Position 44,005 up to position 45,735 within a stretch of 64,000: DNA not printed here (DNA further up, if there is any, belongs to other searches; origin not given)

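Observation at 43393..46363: CoA-transferase-like alpha / beta-alpha fusion / beta cluster in which both beta modules lack the catalytic glutamate (IpdAB-like?)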

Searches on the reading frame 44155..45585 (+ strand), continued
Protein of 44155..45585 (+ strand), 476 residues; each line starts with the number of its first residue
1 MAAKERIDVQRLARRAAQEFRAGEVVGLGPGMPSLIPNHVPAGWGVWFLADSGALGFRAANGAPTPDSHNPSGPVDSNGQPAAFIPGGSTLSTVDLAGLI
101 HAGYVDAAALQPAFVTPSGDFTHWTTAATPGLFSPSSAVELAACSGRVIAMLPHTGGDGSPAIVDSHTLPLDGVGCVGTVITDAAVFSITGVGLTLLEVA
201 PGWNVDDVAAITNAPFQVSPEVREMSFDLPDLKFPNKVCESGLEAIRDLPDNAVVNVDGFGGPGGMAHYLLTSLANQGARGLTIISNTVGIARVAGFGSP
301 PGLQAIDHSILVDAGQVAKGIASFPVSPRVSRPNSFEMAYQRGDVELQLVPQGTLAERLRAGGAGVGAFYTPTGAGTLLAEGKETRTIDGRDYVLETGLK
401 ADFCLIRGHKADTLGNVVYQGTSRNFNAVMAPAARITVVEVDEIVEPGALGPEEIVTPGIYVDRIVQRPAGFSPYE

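Call 20: find_encoding_contigs(protein=P0047, flank=3000, max_places=3)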
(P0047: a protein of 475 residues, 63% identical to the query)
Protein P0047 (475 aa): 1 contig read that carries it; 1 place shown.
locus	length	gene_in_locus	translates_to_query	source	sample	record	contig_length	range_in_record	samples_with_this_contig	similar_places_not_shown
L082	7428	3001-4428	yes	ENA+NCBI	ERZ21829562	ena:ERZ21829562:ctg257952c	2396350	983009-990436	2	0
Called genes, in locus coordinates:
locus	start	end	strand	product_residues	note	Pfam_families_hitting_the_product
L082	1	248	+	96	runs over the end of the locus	PF00166:Cpn10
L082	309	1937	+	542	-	PF00118:Cpn60_TCP1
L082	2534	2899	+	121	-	PF01144:CoA_trans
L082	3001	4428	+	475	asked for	PF01144:CoA_trans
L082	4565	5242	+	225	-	PF01144:CoA_trans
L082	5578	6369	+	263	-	PF05690:ThiG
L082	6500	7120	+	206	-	PF02581:TMP-TENI, PF03060:NMO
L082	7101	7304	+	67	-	PF02597:ThiS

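Call 21: find_encoding_contigs(protein=P0018, flank=3000, max_places=3)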
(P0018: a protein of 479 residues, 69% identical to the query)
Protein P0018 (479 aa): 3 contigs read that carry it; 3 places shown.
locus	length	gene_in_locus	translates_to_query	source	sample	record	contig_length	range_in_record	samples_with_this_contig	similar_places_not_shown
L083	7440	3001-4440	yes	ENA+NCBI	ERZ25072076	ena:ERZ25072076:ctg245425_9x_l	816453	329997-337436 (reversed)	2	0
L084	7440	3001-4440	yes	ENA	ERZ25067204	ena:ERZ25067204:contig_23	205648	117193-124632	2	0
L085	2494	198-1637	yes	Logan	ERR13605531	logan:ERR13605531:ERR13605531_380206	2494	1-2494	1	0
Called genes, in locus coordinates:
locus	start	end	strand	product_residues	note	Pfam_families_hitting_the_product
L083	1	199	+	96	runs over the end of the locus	PF00166:Cpn10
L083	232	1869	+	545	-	PF00118:Cpn60_TCP1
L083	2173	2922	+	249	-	PF01144:CoA_trans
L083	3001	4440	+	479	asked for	PF01144:CoA_trans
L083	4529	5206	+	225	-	PF01144:CoA_trans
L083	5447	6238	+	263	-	PF05690:ThiG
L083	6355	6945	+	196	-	PF02581:TMP-TENI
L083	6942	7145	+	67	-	PF02597:ThiS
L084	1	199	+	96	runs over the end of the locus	PF00166:Cpn10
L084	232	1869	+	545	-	PF00118:Cpn60_TCP1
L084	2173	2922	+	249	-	PF01144:CoA_trans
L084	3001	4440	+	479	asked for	PF01144:CoA_trans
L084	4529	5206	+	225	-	PF01144:CoA_trans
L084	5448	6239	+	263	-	PF05690:ThiG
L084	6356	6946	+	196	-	PF02581:TMP-TENI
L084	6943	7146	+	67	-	PF02597:ThiS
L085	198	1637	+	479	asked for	PF01144:CoA_trans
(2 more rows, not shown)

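Call 49: predict_structure(alignment_id=A2)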
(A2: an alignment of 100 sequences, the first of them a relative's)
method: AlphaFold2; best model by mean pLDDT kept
length: 476 residues; sequences in the alignment: 100
mean_pLDDT: 88.9   pTM: 0.87
mean pLDDT of the five models: 88.9, 87.9, 86.9, 86.5, 85.8
residues with pLDDT >= 90: 302; 70-90: 135; 50-70: 37; < 50: 2
segments of 3 or more residues with pLDDT < 50: none
pLDDT, mean of each block of 10 residues (from residue 1): 80 97 96 95 92 92 58 86 89 88 94 95 87 79 94 92 89 95 97 95 96 96 96 94 97 89 77 96 86 67 84 93 73 82 89 89 90 84 90 94 94 92 77 95 92 86 95 86
secondary structure, 60 per line:
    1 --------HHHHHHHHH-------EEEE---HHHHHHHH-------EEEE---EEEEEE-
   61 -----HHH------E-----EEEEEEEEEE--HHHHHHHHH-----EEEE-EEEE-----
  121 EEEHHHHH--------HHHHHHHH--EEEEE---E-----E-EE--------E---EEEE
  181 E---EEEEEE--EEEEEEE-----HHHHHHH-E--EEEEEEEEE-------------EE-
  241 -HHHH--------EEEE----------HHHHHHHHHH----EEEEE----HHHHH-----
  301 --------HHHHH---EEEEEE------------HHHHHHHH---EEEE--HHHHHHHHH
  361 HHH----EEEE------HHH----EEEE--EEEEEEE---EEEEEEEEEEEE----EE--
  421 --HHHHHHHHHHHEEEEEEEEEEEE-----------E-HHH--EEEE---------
elements in order: H9-17 E25-28 H32-39 E47-50 E54-59 E81-90 H93-101 E107-110 E112-115 E121-123 H124-128 H137-144 E147-151 E177-181 E185-190 E193-199 H205-211 E216-224 H242-245 E254-257 H268-277 E282-286 H291-295 H309-313 E317-322 H335-342 E346-349 H352-363 E368-371 E385-388 E391-397 E401-412 H423-433 E434-445 E464-467

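Call 53: fold_search(model_id=the predicted structure, library=pdb)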
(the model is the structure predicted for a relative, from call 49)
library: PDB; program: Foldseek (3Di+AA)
matches with E <= 10: 873; with E <= 0.001: 134
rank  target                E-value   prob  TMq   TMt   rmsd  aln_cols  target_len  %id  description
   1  3cdk_C                5.3e-23  1.00  0.44  0.88   2.3       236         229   42  Crystal structure of the co-expressed succinyl-CoA transferase A and B complex from Bacillus subtilis (released 2008-03-18)
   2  3rrl_A                1.7e-22  1.00  0.44  0.89   2.0       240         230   40  Complex structure of 3-oxoadipate coA-transferase subunit A and B from Helicobacter pylori 26695 (released 2011-06-29)
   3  3cdk_A                2.3e-22  1.00  0.44  0.88   2.1       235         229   41  Crystal structure of the co-expressed succinyl-CoA transferase A and B complex from Bacillus subtilis (released 2008-03-18)
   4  5dbn_E                1.6e-21  1.00  0.42  0.92   1.9       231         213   41  Crystal structure of AtoDA complex (released 2016-08-24)
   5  5dbn_G                1.6e-21  1.00  0.43  0.92   2.0       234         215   40  Crystal structure of AtoDA complex (released 2016-08-24)
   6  5dbn_A                1.7e-21  1.00  0.43  0.92   1.9       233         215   40  Crystal structure of AtoDA complex (released 2016-08-24)
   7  3rrl_C                2.1e-21  1.00  0.43  0.89   2.3       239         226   40  Complex structure of 3-oxoadipate coA-transferase subunit A and B from Helicobacter pylori 26695 (released 2011-06-29)
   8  2nrc_D                6.7e-21  1.00  0.43  0.44   1.9       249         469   38  C28A Mutant of Succinyl-CoA:3-Ketoacid CoA Transferase from Pig Heart (released 2007-09-18)
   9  8k9h_B                7.5e-21  1.00  0.42  0.90   3.0       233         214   40  Complex structure of Acetoacetate:butyrate/acetate coenzyme A transferase and Butyrate-acetoacetate CoA-transferase su (released 2024-08-07)
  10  1o9l_B                8.3e-21  1.00  0.44  0.49   2.0       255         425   37  Succinate:Coenzyme-A Transferase (pig heart) (released 2002-12-23)
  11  3oxo_G                8.7e-21  1.00  0.42  0.44   2.5       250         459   38  Succinyl-CoA:3-ketoacid CoA transferase from pig heart covalently bound to CoA (released 2010-11-10)
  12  8k9h_D                1.1e-20  1.00  0.43  0.92   2.0       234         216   40  Complex structure of Acetoacetate:butyrate/acetate coenzyme A transferase and Butyrate-acetoacetate CoA-transferase su (released 2024-08-07)
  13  3k6m_A                1.1e-20  1.00  0.43  0.44   2.0       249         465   38  Dynamic domains of Succinyl-CoA:3-ketoacid-coenzyme A transferase from pig heart. (released 2010-07-07)
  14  3oxo_A                1.1e-20  1.00  0.43  0.43   2.6       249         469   38  Succinyl-CoA:3-ketoacid CoA transferase from pig heart covalently bound to CoA (released 2010-11-10)
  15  3oxo_H                1.3e-20  1.00  0.43  0.45   1.9       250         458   38  Succinyl-CoA:3-ketoacid CoA transferase from pig heart covalently bound to CoA (released 2010-11-10)
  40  4kgb_A                6.0e-20  1.00  0.42  0.43   3.0       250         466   37  Structure of succinyl-CoA: 3-ketoacid CoA transferase from Drosophila melanogaster (released 2013-10-23)
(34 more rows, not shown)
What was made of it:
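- Tried and rejected: Foldseek on the B1-A2 model (call 53).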

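Call 54: search_protein_representatives(protein=window:44155-45585:+)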
Query: 476 residues. Proteins with E-value up to 0.001 (for the whole library): 6224; up to 1e-10: 2684; up to 1e-30: 436. The best 150 are listed.
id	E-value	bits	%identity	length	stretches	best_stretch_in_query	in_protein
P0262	1.8e-172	590.9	61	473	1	5-476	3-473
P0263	2.0e-110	386.3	56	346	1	4-364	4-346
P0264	2.2e-93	330.1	46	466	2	243-468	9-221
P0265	3.3e-84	299.8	39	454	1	3-466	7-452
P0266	6.1e-83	295.6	42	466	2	235-470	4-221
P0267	4.4e-80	286.2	70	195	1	285-475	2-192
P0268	5.5e-79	282.6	42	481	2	241-470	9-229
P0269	9.7e-78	278.5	57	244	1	236-468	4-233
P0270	2.4e-77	277.2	48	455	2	87-377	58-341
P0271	8.4e-75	268.8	74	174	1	266-432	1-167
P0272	3.2e-73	263.6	39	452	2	236-467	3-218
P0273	5.7e-72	259.5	52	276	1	10-263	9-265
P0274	1.5e-71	258.1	38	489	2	236-474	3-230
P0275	2.0e-68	247.8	40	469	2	243-467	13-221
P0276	5.7e-67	243.0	40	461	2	241-474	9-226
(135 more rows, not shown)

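Call 65: find_homologous_proteins(query=P0265, max_evalue=1e-20)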
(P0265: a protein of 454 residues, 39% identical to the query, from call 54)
Query P0265 (454 aa): 3021 proteins with E <= 1e-20 among 8000 candidates; the best 120 are listed.
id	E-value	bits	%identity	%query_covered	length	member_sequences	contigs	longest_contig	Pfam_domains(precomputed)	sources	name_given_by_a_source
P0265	0.0e+0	1013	100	100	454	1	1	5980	PF01144.30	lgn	-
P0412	1.7e-267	905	90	100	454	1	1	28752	PF01144.30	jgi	jgi:3-oxoacid CoA-transferase subunit B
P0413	1.1e-180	619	44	98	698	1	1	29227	PF01144.30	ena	-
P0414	6.2e-157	541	56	100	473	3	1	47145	PF01144.30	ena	-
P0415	6.7e-149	515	44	97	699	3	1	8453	PF01144.30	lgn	-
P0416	6.1e-144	498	54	96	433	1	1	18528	PF01144.30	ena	-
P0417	9.9e-125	435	48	97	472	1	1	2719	PF01144.30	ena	-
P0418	1.3e-122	428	46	98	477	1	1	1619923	PF01144.30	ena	-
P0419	1.7e-121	424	48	98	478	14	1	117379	PF01144.30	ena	-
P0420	4.2e-120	420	45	98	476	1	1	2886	PF01144.30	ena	-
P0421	8.6e-120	419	48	98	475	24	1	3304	PF01144.30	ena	-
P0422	2.7e-118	414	46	98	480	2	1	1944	PF01144.30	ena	-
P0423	1.9e-117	411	46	98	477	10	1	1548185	PF01144.30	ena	-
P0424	8.1e-114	399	45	96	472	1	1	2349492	PF04223.19,PF01144.30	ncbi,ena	-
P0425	4.9e-112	393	43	98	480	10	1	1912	PF01144.30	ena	-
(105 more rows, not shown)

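Call 67: find_encoding_contigs(protein=P0413, flank=4000, max_places=2)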
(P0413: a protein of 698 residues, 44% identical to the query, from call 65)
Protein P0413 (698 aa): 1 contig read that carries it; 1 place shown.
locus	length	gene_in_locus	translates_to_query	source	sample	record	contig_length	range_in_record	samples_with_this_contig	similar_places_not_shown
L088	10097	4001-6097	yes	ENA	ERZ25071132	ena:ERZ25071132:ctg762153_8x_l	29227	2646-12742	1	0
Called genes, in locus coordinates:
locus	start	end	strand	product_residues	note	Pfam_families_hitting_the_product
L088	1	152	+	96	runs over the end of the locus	PF00166:Cpn10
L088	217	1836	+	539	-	PF00118:Cpn60_TCP1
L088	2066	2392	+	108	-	-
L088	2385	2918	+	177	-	PF10987:DUF2806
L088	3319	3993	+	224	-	PF01144:CoA_trans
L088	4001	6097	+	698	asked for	PF01144:CoA_trans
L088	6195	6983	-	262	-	PF00561:Abhydrolase_1, PF12697:Abhydrolase_6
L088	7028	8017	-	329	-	PF03631:Virul_fac_BrkB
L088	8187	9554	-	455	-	-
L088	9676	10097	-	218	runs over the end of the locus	-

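Call 68: find_encoding_contigs(protein=P0415, flank=4000, max_places=2)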
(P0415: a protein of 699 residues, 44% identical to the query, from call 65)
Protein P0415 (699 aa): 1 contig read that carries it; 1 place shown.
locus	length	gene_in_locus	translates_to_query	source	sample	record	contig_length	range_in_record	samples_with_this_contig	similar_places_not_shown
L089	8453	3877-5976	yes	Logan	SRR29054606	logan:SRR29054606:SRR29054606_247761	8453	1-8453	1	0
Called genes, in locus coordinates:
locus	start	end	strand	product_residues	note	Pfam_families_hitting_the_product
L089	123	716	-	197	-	PF00117:GATase, PF07722:Peptidase_C26 (weak)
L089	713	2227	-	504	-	PF04715:, PF00425:Chorismate_bind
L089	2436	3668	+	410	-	PF07690:MFS_1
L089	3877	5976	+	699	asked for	PF01144:CoA_trans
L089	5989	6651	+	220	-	PF01144:CoA_trans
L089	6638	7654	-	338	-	PF00348:polyprenyl_synt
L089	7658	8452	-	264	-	?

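Call 69: find_encoding_contigs(protein=P0424, flank=4000, max_places=2)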
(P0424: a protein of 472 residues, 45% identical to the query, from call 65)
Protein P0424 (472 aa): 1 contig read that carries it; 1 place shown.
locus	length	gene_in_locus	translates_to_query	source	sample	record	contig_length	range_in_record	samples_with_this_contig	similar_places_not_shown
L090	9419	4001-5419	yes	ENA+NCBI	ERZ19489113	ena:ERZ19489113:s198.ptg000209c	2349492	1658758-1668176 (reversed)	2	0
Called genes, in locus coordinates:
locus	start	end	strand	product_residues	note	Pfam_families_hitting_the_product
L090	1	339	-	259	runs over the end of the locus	PF00378:ECH_1, PF16113:ECH_2 (weak)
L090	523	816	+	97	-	PF00166:Cpn10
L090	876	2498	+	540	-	PF00118:Cpn60_TCP1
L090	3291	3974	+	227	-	PF01144:CoA_trans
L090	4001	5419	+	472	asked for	PF01144:CoA_trans, PF04223:CitF (faint), PF01144:CoA_trans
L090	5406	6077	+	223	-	PF01144:CoA_trans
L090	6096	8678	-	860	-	PF02463:SMC_N, PF13476:AAA_23, PF04423:Rad50_zn_hook (faint), PF13558:SbcC_Walker_B (weak)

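Call 70: find_encoding_contigs(protein=P0418, flank=4000, max_places=2)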
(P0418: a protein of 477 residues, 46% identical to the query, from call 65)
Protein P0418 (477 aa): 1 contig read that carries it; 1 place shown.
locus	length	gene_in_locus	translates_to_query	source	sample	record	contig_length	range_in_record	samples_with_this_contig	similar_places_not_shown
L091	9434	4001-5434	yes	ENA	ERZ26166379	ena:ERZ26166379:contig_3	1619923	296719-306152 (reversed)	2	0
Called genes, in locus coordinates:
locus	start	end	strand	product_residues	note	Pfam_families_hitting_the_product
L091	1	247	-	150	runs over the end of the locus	-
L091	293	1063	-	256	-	PF00378:ECH_1, PF16113:ECH_2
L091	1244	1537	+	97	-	PF00166:Cpn10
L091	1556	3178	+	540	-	PF00118:Cpn60_TCP1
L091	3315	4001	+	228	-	PF01144:CoA_trans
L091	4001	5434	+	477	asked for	PF01144:CoA_trans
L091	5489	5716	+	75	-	-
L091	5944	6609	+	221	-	PF01144:CoA_trans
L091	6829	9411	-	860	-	PF02463:SMC_N (faint), PF13476:AAA_23, PF13558:SbcC_Walker_B (weak)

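Call 72: find_encoding_contigs(protein=P0004, flank=4000, max_places=2)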
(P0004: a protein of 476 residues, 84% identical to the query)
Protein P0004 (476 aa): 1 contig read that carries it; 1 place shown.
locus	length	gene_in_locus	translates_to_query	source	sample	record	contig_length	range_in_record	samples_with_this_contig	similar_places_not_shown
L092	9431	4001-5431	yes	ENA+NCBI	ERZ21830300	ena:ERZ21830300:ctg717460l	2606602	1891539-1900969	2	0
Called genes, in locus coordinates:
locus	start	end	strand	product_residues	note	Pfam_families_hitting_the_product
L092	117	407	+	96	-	PF00166:Cpn10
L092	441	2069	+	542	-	PF00118:Cpn60_TCP1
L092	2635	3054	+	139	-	-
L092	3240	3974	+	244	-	PF01144:CoA_trans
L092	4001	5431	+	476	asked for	PF01144:CoA_trans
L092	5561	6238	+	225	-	PF01144:CoA_trans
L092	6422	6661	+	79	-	-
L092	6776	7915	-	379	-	PF01545:Cation_efflux, PF16916:ZT_dimer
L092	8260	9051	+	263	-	PF05690:ThiG, PF00977:His_biosynth (faint)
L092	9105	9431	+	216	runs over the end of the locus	PF02581:TMP-TENI, PF03060:NMO (faint)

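Call 73: find_encoding_contigs(protein=P0005, flank=4000, max_places=2)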
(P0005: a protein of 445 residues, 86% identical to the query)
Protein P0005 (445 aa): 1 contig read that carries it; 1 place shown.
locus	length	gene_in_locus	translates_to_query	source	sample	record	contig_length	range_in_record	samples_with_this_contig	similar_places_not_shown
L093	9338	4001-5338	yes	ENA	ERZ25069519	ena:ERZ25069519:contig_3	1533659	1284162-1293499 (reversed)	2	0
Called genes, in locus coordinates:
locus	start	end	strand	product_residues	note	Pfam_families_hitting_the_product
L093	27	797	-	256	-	PF00378:ECH_1, PF16113:ECH_2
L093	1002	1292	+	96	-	PF00166:Cpn10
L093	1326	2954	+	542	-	PF00118:Cpn60_TCP1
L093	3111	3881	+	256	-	PF01144:CoA_trans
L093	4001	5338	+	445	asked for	PF01144:CoA_trans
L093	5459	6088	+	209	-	PF01144:CoA_trans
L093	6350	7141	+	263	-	PF05690:ThiG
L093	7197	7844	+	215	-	PF02581:TMP-TENI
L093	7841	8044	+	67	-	PF02597:ThiS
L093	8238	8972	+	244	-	PF00005:ABC_tran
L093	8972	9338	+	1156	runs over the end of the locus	PF02687:FtsX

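Call 92: predict_structure(alignment_id=A5)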
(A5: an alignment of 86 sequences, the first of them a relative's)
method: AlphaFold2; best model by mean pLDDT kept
length: 698 residues; sequences in the alignment: 86
mean_pLDDT: 91.3   pTM: 0.91
mean pLDDT of the five models: 91.3, 90.7, 89.1, 89.0, 88.9
residues with pLDDT >= 90: 540; 70-90: 115; 50-70: 31; < 50: 12
segments of 3 or more residues with pLDDT < 50: 470-480
pLDDT, mean of each block of 10 residues (from residue 1): 92 97 95 96 94 95 92 92 95 96 97 94 85 95 96 96 96 98 97 96 97 91 91 98 95 74 95 95 62 61 90 92 79 92 95 97 95 94 96 98 97 91 96 97 96 98 71 38 84 94 94 83 92 88 84 89 94 95 97 91 87 95 93 96 96 97 96 93 96 86
secondary structure, 60 per line:
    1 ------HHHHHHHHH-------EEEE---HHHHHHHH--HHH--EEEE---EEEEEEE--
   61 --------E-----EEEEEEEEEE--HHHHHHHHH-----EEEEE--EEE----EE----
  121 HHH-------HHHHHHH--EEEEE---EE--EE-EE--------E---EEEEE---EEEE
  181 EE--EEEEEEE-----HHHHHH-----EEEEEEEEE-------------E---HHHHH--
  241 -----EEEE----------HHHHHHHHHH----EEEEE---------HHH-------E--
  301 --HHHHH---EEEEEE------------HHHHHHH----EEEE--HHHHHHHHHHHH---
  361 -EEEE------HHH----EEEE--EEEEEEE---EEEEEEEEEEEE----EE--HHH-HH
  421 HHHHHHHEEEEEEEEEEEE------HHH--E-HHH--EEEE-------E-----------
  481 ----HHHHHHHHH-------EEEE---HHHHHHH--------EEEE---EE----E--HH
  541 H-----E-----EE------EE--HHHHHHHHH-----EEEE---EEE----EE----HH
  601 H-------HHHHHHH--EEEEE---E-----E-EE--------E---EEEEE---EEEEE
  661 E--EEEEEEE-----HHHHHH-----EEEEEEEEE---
elements in order (helices of 4 or more, strands of 3 or more residues): H7-15 E23-26 H30-37 E45-48 E52-58 E75-84 H87-95 E101-105 E108-110 H131-137 E140-144 E169-173 E177-182 E185-191 H197-202 E208-216 H234-238 E246-249 H260-269 E274-278 H303-307 E311-316 H329-335 E340-343 H346-357 E362-365 E379-382 E385-391 E395-406 H419-427 E428-439 E458-461 H485-493 E501-504 H508-514 E523-526 H565-573 E579-582 E586-588 H609-615 E618-622 E648-652 E656-661 E664-670 H676-681 E687-695
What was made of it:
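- Closest known: Eukaryotic SCOT/OXCT1, trypanosome ASCT and YdiF-type single-chain enzymes. Same: Its linker is disordered, like SCOT's (call 92).
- Only the A2->B2 linker is disordered (call 92).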
